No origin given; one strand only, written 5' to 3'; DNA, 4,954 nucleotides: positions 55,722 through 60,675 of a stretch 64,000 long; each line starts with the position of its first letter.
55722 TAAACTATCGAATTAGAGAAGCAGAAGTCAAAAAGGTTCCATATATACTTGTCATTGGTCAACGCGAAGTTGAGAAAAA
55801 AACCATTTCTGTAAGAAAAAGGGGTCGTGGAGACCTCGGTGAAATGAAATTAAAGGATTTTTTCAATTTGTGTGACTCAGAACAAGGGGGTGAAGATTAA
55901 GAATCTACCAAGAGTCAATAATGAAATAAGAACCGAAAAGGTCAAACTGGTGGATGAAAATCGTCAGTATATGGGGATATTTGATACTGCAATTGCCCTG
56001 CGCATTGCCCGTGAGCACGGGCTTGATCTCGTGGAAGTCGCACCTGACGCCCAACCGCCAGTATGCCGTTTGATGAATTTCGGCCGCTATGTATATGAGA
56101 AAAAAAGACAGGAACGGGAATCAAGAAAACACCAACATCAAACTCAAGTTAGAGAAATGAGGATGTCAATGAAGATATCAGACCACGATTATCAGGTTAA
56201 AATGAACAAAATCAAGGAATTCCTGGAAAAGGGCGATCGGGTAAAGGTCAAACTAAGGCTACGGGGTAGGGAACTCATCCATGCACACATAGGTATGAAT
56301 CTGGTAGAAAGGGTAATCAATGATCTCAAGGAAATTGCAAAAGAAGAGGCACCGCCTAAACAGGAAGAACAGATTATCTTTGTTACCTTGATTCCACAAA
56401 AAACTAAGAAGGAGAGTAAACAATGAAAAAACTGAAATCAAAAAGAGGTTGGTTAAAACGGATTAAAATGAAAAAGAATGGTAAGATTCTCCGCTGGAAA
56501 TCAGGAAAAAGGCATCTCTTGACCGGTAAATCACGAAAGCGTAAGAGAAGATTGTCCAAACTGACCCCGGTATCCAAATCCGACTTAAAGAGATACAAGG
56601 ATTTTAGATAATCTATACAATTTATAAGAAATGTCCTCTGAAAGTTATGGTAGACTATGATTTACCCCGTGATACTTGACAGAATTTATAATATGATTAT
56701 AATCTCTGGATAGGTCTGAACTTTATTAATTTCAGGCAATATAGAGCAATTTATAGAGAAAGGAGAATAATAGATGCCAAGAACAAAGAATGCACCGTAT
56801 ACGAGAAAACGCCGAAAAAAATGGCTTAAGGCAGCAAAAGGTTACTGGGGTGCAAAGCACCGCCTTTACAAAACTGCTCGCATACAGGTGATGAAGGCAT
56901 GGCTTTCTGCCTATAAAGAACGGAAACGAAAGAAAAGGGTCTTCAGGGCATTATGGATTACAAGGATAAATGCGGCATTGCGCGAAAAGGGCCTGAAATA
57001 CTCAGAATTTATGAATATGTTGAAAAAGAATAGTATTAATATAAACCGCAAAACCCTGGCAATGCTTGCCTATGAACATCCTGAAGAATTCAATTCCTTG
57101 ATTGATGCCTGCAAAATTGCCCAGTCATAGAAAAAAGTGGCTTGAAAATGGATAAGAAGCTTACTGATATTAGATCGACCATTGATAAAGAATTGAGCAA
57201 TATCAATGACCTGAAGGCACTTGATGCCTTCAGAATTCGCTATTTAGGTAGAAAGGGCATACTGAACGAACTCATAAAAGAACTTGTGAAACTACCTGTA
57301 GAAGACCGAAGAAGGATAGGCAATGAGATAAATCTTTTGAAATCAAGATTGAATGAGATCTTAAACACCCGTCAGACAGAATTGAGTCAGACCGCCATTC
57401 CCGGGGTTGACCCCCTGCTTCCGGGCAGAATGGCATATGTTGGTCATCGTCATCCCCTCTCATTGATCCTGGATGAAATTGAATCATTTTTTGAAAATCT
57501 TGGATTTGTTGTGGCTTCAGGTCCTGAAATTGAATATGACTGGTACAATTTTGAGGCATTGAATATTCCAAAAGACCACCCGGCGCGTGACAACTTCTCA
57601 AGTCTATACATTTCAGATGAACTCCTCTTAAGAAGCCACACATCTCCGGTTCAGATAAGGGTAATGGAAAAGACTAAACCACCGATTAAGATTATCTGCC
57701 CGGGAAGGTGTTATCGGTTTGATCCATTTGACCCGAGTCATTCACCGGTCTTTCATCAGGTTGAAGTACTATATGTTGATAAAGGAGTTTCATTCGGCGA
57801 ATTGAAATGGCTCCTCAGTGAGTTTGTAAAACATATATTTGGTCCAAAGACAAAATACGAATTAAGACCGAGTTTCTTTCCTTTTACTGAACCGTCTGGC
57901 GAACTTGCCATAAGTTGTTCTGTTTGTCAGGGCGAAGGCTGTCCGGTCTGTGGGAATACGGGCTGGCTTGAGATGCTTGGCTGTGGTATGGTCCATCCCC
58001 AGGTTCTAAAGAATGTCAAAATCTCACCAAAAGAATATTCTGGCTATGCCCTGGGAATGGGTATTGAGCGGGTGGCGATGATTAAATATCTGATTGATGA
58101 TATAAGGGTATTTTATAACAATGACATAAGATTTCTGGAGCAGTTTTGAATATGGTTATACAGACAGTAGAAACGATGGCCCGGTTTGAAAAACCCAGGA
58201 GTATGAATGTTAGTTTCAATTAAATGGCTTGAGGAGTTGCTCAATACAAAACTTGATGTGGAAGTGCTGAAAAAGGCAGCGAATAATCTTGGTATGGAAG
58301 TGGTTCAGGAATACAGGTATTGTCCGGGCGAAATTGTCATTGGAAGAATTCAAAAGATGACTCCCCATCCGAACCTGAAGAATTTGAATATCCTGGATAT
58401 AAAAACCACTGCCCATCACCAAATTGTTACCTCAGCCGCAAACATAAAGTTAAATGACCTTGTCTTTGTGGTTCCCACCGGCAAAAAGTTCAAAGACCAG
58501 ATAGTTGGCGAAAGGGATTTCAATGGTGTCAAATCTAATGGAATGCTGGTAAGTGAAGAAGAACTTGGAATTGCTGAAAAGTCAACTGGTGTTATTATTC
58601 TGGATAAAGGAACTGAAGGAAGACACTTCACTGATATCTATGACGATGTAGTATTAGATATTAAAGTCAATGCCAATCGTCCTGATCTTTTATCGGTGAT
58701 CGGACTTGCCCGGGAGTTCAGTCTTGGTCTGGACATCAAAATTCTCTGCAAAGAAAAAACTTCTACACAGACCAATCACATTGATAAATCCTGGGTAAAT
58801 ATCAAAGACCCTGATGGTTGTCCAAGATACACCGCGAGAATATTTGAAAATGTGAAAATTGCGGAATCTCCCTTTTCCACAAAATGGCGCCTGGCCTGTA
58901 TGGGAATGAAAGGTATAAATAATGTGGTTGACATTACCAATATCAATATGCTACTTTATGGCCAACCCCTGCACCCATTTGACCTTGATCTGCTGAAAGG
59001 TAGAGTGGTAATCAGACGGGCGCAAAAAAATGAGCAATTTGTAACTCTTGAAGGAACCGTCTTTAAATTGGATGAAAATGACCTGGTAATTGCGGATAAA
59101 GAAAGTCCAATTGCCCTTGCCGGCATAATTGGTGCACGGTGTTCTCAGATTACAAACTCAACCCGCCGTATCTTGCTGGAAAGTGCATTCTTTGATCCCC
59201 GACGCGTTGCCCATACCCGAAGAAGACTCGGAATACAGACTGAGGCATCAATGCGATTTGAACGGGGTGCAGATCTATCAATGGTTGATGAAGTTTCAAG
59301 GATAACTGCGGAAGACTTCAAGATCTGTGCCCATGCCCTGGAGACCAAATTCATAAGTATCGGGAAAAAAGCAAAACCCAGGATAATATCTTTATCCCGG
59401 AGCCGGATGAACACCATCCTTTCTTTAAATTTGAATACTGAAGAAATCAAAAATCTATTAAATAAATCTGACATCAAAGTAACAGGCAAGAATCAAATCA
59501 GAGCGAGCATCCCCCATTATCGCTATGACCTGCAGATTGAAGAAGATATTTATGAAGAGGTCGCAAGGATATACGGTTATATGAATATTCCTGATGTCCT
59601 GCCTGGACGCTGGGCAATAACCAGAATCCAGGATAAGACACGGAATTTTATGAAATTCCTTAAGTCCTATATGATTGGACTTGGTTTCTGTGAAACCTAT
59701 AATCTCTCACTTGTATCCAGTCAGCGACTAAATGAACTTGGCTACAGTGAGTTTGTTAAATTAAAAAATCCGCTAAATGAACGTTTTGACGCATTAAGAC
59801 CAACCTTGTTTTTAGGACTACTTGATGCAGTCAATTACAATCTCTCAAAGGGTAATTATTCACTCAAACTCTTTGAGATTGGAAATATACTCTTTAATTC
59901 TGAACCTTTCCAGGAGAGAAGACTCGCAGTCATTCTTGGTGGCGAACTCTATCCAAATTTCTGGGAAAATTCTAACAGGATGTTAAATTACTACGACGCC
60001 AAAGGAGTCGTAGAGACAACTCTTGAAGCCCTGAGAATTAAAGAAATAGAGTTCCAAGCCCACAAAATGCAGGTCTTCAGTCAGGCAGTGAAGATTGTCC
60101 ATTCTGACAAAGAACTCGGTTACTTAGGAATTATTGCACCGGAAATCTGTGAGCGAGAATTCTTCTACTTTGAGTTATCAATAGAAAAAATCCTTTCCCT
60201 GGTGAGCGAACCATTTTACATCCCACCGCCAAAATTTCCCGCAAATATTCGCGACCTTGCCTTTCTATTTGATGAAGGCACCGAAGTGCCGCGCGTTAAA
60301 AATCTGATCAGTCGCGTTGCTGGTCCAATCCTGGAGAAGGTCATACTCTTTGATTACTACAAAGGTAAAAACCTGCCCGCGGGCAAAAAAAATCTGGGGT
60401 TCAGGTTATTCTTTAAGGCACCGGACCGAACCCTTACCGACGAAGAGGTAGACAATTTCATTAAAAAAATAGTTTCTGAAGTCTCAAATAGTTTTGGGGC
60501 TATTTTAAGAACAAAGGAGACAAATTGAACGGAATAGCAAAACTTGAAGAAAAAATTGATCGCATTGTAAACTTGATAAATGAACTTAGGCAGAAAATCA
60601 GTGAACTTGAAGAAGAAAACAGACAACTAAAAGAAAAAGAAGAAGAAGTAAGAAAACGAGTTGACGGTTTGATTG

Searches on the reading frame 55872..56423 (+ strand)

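Call 40: search_protein_families(library=pfam, proteins=[window:55872-56423:+], max_evalue=0.00001)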
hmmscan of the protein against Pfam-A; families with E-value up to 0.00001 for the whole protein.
window:55872-56423:+ (184 aa): 2 families
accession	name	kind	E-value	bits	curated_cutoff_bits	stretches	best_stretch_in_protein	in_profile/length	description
PF00707.27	IF3_C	-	1.7e-28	98.8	34.8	1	91-175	1-85/86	Translation initiation factor IF-3, C-terminal domain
PF05198.21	IF3_N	-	8.7e-26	90.3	26.9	1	15-83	1-69/70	Translation initiation factor IF-3, N-terminal domain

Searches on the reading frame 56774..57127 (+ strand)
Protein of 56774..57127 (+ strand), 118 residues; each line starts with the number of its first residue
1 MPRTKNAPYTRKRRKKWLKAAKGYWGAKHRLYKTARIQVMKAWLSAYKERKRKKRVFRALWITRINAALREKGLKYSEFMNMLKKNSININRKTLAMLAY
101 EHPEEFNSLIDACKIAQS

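Call 40: search_protein_families(library=pfam, proteins=[window:56774-57127:+], max_evalue=0.00001)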
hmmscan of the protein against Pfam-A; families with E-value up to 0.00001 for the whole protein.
window:56774-57127:+ (118 aa): 1 family
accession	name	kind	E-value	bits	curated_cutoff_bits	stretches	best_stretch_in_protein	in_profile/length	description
PF00453.23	Ribosomal_L20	-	6.6e-41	139.2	30.8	1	3-109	1-107/107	Ribosomal protein L20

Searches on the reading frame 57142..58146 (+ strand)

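Call 40: search_protein_families(library=pfam, proteins=[window:57142-58146:+], max_evalue=0.00001)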
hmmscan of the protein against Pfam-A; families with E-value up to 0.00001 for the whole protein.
window:57142-58146:+ (335 aa): 2 families
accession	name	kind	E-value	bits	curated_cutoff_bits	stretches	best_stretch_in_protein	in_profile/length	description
PF01409.25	tRNA-synt_2d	-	1e-92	310.5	19.8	1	90-335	3-246/246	tRNA synthetases class II core domain (F)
PF02912.23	Phe_tRNA-synt_N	-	4.4e-18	65.5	22.3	1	22-85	1-64/69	Aminoacyl tRNA synthetase class II, N-terminal domain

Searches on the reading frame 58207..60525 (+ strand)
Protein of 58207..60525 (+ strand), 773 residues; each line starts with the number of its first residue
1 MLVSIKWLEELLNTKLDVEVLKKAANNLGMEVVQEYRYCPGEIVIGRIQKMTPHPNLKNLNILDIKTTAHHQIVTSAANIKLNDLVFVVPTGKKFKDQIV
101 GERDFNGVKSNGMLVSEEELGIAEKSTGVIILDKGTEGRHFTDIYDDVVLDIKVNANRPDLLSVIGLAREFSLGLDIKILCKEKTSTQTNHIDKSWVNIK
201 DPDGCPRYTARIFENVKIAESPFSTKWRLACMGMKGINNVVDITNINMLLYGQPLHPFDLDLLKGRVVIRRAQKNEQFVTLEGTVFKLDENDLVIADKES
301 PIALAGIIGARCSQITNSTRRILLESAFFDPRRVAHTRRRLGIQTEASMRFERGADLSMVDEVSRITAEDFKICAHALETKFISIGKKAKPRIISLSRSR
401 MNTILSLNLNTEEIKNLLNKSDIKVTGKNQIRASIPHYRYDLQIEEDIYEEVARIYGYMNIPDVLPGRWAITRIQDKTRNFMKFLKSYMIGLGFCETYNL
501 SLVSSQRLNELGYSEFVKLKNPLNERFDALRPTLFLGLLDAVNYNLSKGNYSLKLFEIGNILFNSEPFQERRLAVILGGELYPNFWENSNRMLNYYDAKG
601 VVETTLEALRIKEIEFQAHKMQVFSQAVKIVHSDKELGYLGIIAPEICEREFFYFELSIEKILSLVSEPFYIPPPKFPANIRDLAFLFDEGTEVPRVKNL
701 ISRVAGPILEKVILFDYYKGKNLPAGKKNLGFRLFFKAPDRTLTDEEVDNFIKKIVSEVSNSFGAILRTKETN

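Call 40: search_protein_families(library=pfam, proteins=[window:58207-60525:+], max_evalue=0.00001)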
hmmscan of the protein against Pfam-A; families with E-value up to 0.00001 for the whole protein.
window:58207-60525:+ (773 aa): 5 families
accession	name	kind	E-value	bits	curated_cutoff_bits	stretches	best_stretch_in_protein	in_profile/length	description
PF03483.22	B3_4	-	3.1e-56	190.1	29.3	1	205-368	2-166/174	B3/4 domain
PF17759.6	tRNA_synthFbeta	-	1.4e-40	139.5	22.4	1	461-650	1-200/214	Phenylalanyl tRNA synthetase beta chain CLM domain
PF03147.19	FDX-ACB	-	4.1e-26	91.7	31.1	1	675-768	1-94/94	Ferredoxin-fold anticodon binding domain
PF03484.21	B5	-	1.1e-19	70.8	28.6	1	394-458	1-67/67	tRNA synthetase B5 domain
PF01588.26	tRNA_bind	-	5.9e-11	42.8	27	1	43-136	1-91/96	Putative tRNA binding domain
